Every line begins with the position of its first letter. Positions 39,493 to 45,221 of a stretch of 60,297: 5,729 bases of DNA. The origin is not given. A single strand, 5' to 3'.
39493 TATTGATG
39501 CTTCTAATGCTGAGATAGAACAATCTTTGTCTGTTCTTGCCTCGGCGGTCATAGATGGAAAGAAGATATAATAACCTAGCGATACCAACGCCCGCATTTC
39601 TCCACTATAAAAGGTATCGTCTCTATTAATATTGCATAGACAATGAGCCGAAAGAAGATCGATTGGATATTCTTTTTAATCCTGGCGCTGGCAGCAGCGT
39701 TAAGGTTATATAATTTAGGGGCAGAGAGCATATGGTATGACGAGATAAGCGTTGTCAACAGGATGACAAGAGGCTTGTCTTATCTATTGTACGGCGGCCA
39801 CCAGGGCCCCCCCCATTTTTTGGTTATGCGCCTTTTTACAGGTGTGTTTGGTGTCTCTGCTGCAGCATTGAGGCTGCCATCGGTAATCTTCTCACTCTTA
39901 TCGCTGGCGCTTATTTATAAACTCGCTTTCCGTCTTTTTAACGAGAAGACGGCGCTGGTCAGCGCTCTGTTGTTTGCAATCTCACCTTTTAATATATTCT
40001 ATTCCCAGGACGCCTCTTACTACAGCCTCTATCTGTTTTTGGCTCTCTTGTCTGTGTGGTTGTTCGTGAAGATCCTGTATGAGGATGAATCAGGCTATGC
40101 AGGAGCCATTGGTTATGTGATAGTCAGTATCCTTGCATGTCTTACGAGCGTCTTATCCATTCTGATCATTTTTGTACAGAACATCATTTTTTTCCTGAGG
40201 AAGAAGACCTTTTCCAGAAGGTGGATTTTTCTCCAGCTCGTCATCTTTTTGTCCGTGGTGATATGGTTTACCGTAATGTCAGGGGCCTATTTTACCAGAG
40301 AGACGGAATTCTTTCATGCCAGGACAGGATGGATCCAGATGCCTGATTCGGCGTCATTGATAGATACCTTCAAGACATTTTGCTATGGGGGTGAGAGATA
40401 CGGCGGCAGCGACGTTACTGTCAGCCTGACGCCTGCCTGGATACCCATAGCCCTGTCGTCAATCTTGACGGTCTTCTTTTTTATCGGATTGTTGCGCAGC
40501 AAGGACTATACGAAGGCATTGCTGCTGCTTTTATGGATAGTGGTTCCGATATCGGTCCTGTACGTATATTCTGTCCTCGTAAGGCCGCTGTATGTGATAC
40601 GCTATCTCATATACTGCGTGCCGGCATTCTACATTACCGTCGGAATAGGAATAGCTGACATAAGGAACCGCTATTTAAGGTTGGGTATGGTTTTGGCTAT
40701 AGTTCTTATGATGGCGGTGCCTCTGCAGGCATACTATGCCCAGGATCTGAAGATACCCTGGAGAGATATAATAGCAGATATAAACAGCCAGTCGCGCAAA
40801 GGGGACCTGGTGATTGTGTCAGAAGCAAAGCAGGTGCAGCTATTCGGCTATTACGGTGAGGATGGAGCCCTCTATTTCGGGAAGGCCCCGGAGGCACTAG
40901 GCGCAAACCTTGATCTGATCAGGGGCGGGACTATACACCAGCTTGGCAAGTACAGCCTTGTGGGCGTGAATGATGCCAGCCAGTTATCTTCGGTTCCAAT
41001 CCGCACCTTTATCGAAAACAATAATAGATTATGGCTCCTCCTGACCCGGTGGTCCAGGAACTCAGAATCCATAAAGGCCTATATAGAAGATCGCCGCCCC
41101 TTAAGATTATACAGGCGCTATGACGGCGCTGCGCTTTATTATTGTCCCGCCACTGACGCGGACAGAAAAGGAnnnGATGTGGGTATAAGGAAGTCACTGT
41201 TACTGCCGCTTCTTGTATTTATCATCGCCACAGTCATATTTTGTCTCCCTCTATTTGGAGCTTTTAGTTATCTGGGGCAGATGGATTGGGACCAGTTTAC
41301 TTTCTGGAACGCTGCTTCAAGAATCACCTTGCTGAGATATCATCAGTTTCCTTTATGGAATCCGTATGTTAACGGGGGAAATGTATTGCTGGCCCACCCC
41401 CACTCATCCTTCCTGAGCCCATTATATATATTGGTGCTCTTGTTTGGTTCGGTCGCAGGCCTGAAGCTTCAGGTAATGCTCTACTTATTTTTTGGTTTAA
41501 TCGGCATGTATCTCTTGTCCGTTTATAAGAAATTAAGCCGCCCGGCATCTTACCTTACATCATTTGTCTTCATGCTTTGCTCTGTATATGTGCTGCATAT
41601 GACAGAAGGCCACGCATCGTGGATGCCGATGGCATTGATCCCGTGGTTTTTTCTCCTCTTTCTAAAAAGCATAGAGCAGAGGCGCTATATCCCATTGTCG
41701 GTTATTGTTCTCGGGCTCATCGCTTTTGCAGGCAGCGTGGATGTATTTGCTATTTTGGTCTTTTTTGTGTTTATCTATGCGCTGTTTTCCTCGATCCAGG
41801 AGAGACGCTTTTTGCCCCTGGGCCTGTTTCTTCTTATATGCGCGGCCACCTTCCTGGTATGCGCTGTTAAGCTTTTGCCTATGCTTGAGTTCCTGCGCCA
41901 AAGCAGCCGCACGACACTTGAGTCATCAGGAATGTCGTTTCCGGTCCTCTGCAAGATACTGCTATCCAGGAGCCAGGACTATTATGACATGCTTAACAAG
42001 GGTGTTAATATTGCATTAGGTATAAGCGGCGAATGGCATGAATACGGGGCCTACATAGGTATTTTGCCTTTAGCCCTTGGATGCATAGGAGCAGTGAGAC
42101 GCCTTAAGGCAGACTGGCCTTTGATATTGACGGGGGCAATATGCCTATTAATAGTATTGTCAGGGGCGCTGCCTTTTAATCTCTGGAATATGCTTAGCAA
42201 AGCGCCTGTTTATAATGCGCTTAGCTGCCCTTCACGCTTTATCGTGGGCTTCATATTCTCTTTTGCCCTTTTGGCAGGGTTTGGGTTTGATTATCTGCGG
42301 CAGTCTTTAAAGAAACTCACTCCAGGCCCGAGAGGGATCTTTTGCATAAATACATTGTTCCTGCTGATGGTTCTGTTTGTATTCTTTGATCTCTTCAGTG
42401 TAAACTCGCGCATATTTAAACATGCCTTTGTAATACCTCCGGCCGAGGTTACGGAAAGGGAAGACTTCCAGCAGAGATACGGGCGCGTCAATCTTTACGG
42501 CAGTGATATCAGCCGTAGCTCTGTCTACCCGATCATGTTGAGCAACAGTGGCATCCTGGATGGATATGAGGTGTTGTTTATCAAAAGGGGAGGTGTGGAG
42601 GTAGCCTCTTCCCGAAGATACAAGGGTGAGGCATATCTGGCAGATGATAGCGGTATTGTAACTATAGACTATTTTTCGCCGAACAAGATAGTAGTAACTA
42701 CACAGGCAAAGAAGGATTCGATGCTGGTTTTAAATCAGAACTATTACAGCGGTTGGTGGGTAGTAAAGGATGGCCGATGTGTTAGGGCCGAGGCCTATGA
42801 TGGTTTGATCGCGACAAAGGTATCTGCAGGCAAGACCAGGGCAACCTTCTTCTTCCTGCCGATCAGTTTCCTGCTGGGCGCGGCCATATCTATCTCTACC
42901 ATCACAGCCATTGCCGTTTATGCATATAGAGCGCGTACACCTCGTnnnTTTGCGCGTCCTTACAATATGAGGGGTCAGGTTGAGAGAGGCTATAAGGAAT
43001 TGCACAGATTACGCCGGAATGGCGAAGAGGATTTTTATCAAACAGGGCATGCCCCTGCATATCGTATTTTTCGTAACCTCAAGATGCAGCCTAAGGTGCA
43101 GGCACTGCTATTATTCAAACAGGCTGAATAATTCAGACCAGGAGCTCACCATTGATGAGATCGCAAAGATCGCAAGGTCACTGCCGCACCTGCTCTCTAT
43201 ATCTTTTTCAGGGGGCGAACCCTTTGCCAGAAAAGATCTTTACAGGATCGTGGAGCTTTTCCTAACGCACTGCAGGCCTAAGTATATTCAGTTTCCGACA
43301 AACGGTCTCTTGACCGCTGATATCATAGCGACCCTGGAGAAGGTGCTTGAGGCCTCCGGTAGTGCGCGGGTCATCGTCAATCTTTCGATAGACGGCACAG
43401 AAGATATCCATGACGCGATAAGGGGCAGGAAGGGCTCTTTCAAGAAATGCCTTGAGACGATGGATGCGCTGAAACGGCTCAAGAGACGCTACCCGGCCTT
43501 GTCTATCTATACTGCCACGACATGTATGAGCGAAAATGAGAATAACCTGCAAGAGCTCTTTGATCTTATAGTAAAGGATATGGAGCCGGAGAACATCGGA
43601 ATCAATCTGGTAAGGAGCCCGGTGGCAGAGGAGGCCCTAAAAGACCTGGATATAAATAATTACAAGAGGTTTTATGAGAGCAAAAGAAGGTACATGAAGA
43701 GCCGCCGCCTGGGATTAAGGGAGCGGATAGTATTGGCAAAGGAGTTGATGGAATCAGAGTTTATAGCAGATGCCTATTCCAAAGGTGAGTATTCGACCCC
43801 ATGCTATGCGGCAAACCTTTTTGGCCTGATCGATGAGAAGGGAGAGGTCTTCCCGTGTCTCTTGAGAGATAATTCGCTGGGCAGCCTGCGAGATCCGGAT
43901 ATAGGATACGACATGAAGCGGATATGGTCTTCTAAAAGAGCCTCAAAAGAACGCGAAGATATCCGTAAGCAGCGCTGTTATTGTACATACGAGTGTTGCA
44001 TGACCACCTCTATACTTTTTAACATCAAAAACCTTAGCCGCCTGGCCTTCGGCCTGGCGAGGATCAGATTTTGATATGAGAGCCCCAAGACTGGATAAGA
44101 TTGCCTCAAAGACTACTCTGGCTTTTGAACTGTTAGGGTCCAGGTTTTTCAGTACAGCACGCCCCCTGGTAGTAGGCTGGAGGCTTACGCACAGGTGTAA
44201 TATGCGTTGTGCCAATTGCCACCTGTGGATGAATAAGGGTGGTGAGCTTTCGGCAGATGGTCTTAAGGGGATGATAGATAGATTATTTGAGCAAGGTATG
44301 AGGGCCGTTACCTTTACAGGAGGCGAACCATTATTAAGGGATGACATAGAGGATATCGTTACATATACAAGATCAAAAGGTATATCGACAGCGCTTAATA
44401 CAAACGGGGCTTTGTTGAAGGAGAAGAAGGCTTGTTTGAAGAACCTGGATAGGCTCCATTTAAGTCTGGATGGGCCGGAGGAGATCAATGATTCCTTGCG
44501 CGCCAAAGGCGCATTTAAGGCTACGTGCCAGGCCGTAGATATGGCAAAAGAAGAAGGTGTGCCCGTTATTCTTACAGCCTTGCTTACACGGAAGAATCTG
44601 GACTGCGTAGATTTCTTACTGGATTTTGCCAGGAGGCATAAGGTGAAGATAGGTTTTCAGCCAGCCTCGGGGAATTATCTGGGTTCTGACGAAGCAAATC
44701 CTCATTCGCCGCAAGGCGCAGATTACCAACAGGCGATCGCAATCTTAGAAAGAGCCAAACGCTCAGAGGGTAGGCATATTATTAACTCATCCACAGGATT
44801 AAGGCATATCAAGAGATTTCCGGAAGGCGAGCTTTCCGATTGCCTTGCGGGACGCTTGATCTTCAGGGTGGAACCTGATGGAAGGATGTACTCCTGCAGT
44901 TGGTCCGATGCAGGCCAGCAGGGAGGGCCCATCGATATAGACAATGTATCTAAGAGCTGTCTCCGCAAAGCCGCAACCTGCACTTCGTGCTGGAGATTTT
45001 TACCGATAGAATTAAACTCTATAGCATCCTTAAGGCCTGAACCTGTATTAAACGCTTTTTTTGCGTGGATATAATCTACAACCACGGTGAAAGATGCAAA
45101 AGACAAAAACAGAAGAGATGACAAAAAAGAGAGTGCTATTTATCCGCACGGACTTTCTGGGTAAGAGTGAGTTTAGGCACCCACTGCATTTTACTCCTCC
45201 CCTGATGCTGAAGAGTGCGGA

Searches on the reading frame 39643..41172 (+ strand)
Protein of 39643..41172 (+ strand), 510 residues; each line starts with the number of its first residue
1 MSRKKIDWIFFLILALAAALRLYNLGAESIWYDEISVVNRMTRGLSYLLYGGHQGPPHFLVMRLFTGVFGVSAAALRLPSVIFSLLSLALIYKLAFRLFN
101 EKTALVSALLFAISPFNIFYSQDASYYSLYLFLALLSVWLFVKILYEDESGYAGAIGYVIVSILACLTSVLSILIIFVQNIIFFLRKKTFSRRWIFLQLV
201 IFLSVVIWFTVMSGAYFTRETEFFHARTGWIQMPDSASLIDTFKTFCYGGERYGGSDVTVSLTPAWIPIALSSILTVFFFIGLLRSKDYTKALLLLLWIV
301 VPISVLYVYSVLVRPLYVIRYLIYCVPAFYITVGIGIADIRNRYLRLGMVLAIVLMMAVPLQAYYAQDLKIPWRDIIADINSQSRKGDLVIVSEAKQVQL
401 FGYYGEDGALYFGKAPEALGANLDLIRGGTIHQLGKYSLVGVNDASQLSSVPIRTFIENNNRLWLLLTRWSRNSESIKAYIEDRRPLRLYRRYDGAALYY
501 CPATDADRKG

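Call 7: search_protein_families(library=pfam, proteins=[window:39643-41172:+], max_evalue=0.001)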
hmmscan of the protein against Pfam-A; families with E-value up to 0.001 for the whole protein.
window:39643-41172:+ (510 aa): 1 family
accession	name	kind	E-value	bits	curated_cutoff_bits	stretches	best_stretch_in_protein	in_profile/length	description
PF13231.12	PMT_2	-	7.3e-15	56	26.1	1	55-207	3-155/160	Dolichyl-phosphate-mannose-protein mannosyltransferase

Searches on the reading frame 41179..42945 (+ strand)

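Call 7: search_protein_families(library=pfam, proteins=[window:41179-42945:+], max_evalue=0.001)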
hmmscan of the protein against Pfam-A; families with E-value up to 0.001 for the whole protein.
window:41179-42945:+ (589 aa): 1 family
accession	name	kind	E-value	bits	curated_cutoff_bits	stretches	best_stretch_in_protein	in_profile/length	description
PF09586.16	YfhO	-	1.1e-06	27.8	28.5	1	495-571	757-835/835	Bacterial membrane protein YfhO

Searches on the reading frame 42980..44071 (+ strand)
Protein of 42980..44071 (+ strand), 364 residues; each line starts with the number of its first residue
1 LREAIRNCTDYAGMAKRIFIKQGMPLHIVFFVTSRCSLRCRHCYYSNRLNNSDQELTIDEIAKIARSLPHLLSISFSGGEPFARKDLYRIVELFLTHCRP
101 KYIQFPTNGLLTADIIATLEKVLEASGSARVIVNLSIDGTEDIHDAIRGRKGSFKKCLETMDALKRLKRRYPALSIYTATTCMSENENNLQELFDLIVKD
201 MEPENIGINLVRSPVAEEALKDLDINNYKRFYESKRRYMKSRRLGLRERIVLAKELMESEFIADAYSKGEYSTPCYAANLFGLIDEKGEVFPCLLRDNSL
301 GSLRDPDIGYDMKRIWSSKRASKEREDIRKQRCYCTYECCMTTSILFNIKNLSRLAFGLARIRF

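Call 7: search_protein_families(library=pfam, proteins=[window:42980-44071:+], max_evalue=0.001)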
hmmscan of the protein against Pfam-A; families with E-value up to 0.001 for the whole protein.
window:42980-44071:+ (364 aa): 2 families
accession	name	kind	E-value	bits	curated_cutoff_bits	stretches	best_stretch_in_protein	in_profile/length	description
PF04055.27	Radical_SAM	-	1.6e-20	74.4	29.5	1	32-197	3-166/166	Radical SAM superfamily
PF13353.11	Fer4_12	-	1.4e-06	29.1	22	1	28-117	8-99/137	4Fe-4S single cluster domain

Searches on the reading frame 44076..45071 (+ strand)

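Call 7: search_protein_families(library=pfam, proteins=[window:44076-45071:+], max_evalue=0.001)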
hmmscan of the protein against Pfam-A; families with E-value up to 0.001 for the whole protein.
window:44076-45071:+ (332 aa): 2 families
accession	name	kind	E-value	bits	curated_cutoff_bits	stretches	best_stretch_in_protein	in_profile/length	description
PF04055.27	Radical_SAM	-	1.7e-22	80.8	29.5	1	37-184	3-165/166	Radical SAM superfamily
PF13353.11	Fer4_12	-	3e-07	31.2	22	1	39-136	13-118/137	4Fe-4S single cluster domain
